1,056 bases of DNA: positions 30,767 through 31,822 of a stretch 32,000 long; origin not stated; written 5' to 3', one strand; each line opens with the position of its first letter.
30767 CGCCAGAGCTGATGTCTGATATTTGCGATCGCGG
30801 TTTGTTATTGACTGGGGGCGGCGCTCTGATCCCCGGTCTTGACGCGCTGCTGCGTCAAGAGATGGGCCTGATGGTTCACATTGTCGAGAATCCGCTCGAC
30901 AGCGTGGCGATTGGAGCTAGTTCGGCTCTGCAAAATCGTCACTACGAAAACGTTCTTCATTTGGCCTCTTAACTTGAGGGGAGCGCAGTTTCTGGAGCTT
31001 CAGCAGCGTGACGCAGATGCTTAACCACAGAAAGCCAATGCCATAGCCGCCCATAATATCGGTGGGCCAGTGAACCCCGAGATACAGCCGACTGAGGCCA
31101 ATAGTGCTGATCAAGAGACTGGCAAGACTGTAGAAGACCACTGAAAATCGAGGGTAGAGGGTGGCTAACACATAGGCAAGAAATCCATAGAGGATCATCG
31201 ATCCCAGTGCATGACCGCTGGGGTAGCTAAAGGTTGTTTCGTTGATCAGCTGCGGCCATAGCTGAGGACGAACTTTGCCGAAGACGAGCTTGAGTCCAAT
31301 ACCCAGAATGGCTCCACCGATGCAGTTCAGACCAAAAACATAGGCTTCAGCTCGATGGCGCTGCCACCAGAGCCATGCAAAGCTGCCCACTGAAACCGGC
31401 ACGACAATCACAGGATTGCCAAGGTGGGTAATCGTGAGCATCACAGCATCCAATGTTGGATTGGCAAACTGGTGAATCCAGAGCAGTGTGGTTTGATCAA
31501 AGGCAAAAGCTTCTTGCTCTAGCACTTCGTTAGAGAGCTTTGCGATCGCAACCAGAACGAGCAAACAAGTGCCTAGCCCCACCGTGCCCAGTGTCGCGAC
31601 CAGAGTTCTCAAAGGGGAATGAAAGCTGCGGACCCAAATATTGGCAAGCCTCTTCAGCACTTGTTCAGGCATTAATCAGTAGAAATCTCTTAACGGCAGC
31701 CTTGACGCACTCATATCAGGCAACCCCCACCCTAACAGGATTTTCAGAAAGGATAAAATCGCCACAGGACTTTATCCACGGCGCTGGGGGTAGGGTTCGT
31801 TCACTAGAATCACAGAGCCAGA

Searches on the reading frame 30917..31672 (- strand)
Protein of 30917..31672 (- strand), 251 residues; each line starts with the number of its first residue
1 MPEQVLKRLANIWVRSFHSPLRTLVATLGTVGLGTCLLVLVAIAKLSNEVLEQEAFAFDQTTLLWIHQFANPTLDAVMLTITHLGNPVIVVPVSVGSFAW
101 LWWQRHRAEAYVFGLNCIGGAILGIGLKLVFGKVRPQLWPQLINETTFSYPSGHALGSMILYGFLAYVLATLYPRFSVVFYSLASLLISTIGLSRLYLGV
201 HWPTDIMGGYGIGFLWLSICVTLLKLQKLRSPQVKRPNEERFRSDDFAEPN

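Call 49: search_protein_families(library=pfam, proteins=[window:30917-31672:-], max_evalue=0.001)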
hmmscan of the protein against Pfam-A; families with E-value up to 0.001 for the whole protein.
window:30917-31672:- (251 aa): 1 family
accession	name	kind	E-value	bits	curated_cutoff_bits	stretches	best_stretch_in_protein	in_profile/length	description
PF01569.27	PAP2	-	2.7e-20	72.9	27.2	1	118-224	10-125/130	PAP2 superfamily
